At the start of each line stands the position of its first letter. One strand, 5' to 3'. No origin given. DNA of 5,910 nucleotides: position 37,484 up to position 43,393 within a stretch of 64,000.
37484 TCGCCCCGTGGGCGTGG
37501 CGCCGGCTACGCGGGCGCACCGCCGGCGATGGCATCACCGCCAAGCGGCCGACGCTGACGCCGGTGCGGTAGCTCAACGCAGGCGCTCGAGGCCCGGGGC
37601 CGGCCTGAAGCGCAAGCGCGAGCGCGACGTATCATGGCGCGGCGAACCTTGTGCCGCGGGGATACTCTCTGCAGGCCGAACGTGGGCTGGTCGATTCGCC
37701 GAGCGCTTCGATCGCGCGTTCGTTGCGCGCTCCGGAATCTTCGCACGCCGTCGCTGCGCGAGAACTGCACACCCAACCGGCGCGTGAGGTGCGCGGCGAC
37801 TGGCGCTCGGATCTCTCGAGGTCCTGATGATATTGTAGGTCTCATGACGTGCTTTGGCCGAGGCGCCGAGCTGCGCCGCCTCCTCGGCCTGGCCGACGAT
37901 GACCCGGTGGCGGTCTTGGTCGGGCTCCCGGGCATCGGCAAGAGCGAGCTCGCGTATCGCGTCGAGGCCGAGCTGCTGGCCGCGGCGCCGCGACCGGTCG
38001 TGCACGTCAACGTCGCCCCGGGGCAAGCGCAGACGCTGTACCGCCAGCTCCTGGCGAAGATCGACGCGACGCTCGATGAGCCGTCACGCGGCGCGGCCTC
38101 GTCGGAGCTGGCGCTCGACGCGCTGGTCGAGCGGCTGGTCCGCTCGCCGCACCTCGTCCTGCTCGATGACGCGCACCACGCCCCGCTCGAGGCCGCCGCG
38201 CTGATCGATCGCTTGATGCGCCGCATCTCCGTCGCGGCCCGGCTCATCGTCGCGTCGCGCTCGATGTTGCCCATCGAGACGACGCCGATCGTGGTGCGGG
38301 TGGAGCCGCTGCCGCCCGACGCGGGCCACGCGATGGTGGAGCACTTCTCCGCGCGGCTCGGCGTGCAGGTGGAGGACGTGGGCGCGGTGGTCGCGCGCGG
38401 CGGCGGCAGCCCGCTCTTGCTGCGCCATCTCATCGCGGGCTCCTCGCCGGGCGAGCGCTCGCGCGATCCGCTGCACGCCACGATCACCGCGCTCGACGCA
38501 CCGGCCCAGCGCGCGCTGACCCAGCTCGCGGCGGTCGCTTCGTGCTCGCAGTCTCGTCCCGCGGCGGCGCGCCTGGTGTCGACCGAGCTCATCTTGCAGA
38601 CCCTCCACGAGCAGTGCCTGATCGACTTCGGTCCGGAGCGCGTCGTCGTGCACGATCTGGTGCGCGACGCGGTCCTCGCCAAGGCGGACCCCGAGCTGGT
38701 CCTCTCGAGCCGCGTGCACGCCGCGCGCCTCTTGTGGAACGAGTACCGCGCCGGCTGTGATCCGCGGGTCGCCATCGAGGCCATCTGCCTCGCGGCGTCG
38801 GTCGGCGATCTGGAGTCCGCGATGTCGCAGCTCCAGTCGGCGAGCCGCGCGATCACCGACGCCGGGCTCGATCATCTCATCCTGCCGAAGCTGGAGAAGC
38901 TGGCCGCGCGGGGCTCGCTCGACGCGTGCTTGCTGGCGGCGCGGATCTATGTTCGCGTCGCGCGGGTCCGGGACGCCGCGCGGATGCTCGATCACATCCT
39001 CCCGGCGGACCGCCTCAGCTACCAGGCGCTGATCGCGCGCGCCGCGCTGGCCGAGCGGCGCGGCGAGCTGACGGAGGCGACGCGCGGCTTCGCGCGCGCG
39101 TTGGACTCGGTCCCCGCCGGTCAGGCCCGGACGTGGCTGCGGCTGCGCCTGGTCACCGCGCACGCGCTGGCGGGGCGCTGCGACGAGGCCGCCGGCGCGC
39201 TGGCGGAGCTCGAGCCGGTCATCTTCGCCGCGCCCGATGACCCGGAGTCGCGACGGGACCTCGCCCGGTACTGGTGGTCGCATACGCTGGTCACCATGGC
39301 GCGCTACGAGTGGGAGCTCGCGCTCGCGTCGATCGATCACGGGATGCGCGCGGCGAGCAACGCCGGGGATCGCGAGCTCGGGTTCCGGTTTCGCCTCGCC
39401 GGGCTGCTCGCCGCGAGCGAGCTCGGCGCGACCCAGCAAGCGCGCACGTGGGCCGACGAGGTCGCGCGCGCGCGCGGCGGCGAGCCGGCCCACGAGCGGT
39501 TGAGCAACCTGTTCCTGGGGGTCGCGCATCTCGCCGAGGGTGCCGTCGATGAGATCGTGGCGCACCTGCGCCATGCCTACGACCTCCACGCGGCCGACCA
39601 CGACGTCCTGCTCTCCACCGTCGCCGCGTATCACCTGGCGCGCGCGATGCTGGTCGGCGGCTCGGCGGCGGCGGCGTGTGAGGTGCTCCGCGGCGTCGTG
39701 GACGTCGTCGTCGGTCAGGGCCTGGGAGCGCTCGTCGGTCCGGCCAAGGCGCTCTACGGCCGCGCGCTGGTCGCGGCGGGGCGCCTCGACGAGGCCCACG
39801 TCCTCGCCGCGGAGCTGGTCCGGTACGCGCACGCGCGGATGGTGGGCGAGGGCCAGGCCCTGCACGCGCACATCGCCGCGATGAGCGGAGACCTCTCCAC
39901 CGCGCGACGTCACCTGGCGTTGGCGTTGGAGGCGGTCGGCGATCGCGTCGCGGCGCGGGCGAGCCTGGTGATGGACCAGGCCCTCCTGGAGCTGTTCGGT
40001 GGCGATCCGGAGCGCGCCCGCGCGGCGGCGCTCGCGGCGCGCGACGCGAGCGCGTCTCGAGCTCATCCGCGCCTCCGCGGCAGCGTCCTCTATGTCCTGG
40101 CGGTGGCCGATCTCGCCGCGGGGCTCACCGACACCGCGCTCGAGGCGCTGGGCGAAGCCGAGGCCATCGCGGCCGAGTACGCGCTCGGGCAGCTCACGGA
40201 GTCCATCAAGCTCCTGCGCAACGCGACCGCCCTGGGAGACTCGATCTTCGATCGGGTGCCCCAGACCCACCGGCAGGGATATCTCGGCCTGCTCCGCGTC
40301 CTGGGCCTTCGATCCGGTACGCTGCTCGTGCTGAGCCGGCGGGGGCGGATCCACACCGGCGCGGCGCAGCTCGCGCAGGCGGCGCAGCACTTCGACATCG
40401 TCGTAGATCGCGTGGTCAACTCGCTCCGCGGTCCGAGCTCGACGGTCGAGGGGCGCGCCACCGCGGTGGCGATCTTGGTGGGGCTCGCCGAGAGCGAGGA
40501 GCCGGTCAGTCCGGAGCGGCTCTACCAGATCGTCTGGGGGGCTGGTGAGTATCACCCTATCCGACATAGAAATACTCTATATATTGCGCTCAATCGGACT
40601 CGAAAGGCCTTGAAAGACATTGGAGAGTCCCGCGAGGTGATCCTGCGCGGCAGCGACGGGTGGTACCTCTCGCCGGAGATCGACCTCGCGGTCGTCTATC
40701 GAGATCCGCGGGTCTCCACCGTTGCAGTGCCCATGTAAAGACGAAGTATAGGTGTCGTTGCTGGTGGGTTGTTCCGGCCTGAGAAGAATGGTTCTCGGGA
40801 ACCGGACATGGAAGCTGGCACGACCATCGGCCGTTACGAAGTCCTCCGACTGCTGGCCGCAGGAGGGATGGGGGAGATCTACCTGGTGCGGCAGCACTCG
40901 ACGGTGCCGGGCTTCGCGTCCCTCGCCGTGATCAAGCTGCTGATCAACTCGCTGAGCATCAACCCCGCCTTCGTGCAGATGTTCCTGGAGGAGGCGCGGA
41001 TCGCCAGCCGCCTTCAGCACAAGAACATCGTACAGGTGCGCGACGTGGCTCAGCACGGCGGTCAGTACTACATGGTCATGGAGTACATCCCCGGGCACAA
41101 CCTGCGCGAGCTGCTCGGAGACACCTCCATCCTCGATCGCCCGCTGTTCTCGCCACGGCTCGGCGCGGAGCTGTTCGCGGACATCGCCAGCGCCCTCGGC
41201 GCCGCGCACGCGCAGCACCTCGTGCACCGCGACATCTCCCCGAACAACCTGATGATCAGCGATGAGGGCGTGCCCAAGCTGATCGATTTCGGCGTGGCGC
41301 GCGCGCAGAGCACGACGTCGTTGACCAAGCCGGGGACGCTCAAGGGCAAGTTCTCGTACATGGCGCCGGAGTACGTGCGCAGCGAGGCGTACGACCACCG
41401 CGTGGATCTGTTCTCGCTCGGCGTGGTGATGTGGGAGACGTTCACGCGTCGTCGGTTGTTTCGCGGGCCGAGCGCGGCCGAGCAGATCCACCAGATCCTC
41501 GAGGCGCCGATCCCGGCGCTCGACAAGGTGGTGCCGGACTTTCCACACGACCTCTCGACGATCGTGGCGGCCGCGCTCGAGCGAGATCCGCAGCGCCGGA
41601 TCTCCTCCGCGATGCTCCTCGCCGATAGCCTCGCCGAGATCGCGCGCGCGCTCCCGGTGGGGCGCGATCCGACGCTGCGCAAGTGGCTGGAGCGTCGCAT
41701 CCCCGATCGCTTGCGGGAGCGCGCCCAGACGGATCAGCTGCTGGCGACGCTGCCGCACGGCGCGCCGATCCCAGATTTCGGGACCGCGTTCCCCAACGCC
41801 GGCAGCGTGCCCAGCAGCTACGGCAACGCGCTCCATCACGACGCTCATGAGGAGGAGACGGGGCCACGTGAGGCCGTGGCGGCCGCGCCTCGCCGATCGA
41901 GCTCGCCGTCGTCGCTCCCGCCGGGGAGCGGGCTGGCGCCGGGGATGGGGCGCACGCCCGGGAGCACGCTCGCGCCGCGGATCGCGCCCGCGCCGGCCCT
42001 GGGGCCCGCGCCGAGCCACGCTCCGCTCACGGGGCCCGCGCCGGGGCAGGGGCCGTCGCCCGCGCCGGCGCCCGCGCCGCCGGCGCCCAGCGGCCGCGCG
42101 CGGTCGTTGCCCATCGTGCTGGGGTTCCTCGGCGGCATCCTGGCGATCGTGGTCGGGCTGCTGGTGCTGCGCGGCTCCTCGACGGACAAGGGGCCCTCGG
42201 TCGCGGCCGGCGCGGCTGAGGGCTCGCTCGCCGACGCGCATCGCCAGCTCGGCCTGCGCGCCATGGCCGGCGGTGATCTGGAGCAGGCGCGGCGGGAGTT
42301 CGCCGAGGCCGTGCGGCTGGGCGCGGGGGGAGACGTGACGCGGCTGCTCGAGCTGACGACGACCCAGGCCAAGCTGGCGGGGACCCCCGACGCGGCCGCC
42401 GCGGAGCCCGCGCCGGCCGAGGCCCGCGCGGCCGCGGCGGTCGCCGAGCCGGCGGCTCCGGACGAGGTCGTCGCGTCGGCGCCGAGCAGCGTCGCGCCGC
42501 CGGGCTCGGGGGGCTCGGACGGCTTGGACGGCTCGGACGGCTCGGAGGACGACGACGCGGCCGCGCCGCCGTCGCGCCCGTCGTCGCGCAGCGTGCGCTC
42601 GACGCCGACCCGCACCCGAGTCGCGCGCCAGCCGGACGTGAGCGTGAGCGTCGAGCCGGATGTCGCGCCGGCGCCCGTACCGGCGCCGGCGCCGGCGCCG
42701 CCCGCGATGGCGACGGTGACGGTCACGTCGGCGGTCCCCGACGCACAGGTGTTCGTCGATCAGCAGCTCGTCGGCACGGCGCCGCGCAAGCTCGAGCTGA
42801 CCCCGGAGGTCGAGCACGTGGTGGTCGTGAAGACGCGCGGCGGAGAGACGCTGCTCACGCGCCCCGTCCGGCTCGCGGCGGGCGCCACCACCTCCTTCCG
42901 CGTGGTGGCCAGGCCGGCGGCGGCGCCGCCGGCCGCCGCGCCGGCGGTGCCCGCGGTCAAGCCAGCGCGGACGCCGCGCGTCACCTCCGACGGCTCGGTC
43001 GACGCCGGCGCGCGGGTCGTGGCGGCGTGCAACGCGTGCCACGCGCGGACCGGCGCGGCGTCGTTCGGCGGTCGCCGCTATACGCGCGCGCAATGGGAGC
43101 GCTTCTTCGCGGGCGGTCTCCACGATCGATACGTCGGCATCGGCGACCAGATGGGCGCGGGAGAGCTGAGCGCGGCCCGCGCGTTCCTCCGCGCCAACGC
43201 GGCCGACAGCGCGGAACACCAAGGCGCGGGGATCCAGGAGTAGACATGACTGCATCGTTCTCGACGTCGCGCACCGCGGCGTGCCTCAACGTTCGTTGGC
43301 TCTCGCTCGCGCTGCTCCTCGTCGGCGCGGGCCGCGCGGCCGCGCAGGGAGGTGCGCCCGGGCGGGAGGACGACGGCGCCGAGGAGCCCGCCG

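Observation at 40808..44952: Eukaryotic-like kinase with periplasmic PEGA plus CXXCH heme-c domain, translationally coupled to a porin-like outer-membrane protein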

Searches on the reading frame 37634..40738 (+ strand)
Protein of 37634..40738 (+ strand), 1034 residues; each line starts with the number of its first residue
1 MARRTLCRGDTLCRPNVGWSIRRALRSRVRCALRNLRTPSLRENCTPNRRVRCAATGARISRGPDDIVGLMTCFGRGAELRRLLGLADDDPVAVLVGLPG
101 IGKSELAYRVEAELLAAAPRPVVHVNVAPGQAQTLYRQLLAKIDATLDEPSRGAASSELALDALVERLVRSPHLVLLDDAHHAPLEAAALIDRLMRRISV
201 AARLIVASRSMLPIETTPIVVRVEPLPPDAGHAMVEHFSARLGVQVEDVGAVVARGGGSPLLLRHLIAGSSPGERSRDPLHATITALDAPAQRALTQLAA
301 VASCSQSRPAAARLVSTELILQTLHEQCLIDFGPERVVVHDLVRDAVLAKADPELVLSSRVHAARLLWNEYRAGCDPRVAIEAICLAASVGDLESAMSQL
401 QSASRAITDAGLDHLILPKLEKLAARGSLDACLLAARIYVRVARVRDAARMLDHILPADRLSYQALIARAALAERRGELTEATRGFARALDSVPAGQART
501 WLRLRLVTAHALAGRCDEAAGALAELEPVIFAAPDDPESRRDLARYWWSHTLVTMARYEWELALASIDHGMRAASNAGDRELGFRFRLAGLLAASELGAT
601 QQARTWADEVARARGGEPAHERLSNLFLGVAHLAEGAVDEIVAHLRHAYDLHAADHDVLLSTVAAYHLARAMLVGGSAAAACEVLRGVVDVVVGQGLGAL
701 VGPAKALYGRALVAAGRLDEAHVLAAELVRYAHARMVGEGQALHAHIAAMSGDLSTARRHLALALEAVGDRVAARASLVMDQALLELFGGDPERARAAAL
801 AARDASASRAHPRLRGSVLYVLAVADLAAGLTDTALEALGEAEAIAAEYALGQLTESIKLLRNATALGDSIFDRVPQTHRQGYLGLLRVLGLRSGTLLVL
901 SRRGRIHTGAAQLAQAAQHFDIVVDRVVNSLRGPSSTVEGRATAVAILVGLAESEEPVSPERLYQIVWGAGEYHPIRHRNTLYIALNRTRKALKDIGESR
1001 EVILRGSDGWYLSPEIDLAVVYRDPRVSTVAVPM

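Call 3: search_protein_families(library=pfam, proteins=[window:37634-40738:+], max_evalue=0.1)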
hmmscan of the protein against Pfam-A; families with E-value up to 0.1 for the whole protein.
window:37634-40738:+ (1034 aa): 7 families
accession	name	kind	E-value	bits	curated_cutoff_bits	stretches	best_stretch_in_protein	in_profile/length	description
PF13401.12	AAA_22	-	2.4e-10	41.3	27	1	90-199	5-115/130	AAA domain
PF25201.1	nSTAND6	-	1e-06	29.3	27.7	1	74-183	2-113/148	Novel STAND NTPase 6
PF00486.34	Trans_reg_C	-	0.0059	17.1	26.2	1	940-1003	6-67/77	Transcriptional regulatory protein, C terminal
PF13671.12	AAA_33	-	0.0082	16.9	27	1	92-206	1-103/143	AAA domain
PF07728.20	AAA_5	-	0.0096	16.4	22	1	94-188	3-83/139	AAA domain (dynein-related subfamily)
PF25064.1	ARM_TT21_5th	-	0.031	15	27.8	0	431-492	3-64/117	TT21 fifth ARM repeats domain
PF00931.28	NB-ARC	-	0.031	14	23.5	1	90-264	18-199/248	NB-ARC domain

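Call 80: search_protein_families(library=ncbifam, proteins=[window:37634-40735:+], max_evalue=0.01)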
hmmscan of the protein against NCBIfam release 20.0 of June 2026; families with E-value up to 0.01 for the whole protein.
window:37634-40735:+ (1034 aa): 0 families

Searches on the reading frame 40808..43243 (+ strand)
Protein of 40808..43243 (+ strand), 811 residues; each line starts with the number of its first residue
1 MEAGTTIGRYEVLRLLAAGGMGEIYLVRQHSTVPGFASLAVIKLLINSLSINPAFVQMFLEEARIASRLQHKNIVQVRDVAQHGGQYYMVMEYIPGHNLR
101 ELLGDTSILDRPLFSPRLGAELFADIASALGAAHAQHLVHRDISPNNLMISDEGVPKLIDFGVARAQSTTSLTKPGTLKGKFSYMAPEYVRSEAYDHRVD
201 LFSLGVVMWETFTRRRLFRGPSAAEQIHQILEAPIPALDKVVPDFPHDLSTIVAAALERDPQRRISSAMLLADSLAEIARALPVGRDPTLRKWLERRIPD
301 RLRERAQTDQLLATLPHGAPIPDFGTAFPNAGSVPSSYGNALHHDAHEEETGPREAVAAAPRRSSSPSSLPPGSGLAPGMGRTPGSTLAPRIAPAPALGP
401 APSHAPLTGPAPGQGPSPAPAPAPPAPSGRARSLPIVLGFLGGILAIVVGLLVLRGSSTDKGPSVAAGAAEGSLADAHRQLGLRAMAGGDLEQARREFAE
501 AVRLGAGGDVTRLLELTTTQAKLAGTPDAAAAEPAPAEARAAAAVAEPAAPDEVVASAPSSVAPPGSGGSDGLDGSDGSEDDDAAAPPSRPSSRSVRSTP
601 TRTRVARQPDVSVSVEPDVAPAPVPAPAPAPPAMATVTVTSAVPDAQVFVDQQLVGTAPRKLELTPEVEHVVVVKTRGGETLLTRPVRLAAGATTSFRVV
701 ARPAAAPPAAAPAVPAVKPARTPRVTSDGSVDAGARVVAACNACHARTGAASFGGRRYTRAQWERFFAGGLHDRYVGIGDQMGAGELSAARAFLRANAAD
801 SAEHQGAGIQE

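Call 3: search_protein_families(library=pfam, proteins=[window:40808-43243:+], max_evalue=0.1)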
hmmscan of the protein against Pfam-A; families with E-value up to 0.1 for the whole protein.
window:40808-43243:+ (811 aa): 9 families
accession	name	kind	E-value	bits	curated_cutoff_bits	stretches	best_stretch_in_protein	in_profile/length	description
PF00069.31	Pkinase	-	3.7e-43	148.2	31.7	1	10-273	1-260/263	Protein kinase domain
PF07714.23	PK_Tyr_Ser-Thr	-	2.7e-32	112.6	23.1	1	13-268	4-252/258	Protein tyrosine and serine/threonine kinase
PF17667.7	Pkinase_fungal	-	3.4e-05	23.2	24.1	1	135-204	305-379/387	Fungal protein kinase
PF01636.29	APH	-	3.6e-05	24.1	23.2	1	117-164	149-197/239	Phosphotransferase enzyme family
PF08308.17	PEGA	-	0.00058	20.2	20.8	1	635-699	2-65/71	PEGA domain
PF03109.22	ABC1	-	0.0028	17.3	22.9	1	64-167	119-217/244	ABC1 atypical kinase-like domain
PF07719.23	TPR_2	-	0.011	16.2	27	1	475-504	1-30/34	Tetratricopeptide repeat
PF01163.29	RIO1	-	0.061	13.4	22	1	89-162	83-149/187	RIO domain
PF07219.19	HemY_N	-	0.083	13.4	31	1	471-518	55-102/107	HemY protein N-terminus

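Call 6: search_protein_families(library=ncbifam, proteins=[window:40808-43243:+], max_evalue=1)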
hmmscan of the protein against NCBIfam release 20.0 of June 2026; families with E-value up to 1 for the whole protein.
window:40808-43243:+ (811 aa): 23 families
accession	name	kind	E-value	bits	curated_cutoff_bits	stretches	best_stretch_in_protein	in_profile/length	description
NF033483.0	PknB_PASTA_kin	equivalog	1.3e-68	232.5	450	1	8-281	7-271/563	Stk1 family PASTA domain-containing Ser/Thr kinase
NF052427.1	StpK7MSMEG_1200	equivalog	4.8e-45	154.1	900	1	4-279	3-269/601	serine/threonine protein kinase StpK7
NF047741.1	antiphage_MADS6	equivalog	7.7e-38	130.4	460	2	122-281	304-463/612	methylation-associated defense system protein kinase MAD6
NF009651.0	PRK13184.1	equivalog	3.6e-29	101.3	839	1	7-275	1-287/932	serine/threonine-protein kinase PknD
TIGR03903.1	TOMM_kin_cyc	equivalog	1.7e-28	99.1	705.75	1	41-280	7-249/1267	TOMM system kinase/cyclase fusion protein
NF038150.1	lanthi_synth_IV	equivalog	1.7e-24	86.2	650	1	61-310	241-475/851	class IV lanthionine synthetase LanL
NF033442.0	BREX_PglW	equivalog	1.6e-23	82.4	990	2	62-282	260-490/1391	BREX system serine/threonine kinase PglW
NF053615.1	SerThrKinAfsKStmc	equivalog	1.5e-21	76.7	1300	1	6-341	11-332/809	protein serine/threonine kinase AfsK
NF038151.1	lanthi_synth_III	equivalog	2.3e-14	52.8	575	1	61-236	272-449/833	class III lanthionine synthetase LanKC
NF043056.1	T4SS_LegK1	equivalog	8.9e-11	41.1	550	1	82-208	149-280/516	Dot/Icm T4SS effector kinase LegK1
NF011463.0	PRK14879.1-4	equivalog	9.7e-11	41.5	188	1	60-168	66-164/237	Kae1-associated kinase Bud32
TIGR03724.2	arch_bud32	equivalog_domain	1.2e-09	38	125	1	61-168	42-135/193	KEOPS complex kinase/ATPase Bud32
NF041408.1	XopAU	subfamily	8e-08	32.3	450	1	64-216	269-419/498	XopAU family type III secretion system effector serine/threonine kinase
NF007174.0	PRK09605.1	equivalog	2.6e-06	26.2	447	1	61-168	385-477/535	bifunctional N(6)-L-threonylcarbamoyladenine synthase/serine/threonine protein kinase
NF011464.0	PRK14879.1-7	equivalog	2.7e-06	27.3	246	1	61-169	55-154/221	Kae1-associated kinase Bud32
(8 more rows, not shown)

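Call 29: search_protein_families(library=pfam, alignment_id=A2, max_evalue=0.01)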
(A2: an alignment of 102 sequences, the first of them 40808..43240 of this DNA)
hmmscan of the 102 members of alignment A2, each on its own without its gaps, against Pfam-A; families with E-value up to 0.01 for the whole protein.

A. member 1, window:40808-43240:+ (811 aa): 6 families
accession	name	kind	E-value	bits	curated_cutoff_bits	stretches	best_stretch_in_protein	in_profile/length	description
PF00069.31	Pkinase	-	3.7e-43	148.2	31.7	1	10-273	1-260/263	Protein kinase domain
PF07714.23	PK_Tyr_Ser-Thr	-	2.7e-32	112.6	23.1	1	13-268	4-252/258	Protein tyrosine and serine/threonine kinase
PF17667.7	Pkinase_fungal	-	3.4e-05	23.2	24.1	1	135-204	305-379/387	Fungal protein kinase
PF01636.29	APH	-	3.6e-05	24.1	23.2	1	117-164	149-197/239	Phosphotransferase enzyme family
PF08308.17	PEGA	-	0.00058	20.2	20.8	1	635-699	2-65/71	PEGA domain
PF03109.22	ABC1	-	0.0028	17.3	22.9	1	64-167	119-217/244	ABC1 atypical kinase-like domain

B. families by the number of members that match (of 102 scanned): 28 families (the first 25 are shown)
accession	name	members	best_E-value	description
PF13442.11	Cytochrome_CBB3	68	9.2e-08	Cytochrome C oxidase, cbb3-type, subunit III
PF08308.17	PEGA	56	1.7e-27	PEGA domain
PF13620.12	CarboxypepD_reg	30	1.8e-09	Carboxypeptidase regulatory-like domain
PF00069.31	Pkinase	29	1.8e-49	Protein kinase domain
PF07714.23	PK_Tyr_Ser-Thr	29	3e-37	Protein tyrosine and serine/threonine kinase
PF01636.29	APH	24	1e-08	Phosphotransferase enzyme family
PF00034.26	Cytochrom_C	21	6.8e-06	Cytochrome c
PF13715.12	CarbopepD_reg_2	17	7.4e-06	CarboxypepD_reg-like domain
PF03109.22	ABC1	8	1.3e-05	ABC1 atypical kinase-like domain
PF17667.7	Pkinase_fungal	7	3.1e-07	Fungal protein kinase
PF14495.11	Cytochrom_C550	3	0.00057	Cytochrome c-550 domain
PF09626.15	DHC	3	0.003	Dihaem cytochrome c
PF06293.20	Kdo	2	2.3e-05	Lipopolysaccharide kinase (Kdo/WaaP) family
PF01163.29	RIO1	2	0.0019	RIO domain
PF03480.18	DctP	1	9.7e-18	Bacterial extracellular solute-binding protein, family 7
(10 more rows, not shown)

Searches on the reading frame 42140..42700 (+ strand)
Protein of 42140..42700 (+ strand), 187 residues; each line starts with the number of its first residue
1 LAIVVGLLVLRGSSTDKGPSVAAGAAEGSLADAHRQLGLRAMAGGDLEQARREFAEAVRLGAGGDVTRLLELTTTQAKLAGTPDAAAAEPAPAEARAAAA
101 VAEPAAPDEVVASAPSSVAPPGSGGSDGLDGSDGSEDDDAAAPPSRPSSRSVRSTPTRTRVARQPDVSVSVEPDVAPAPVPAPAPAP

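Call 7: search_protein_families(library=pfam, proteins=[window:42140-42700:+], max_evalue=10)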
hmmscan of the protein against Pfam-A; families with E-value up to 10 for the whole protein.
window:42140-42700:+ (187 aa): 3 families
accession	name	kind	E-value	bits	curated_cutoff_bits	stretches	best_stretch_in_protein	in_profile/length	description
PF07719.23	TPR_2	-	0.0029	18.1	27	1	31-60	1-30/34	Tetratricopeptide repeat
PF07219.19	HemY_N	-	0.043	14.3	31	1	32-75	60-103/107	HemY protein N-terminus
PF13428.12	TPR_14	-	1.8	9.9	23.5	1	32-62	2-32/44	Tetratricopeptide repeat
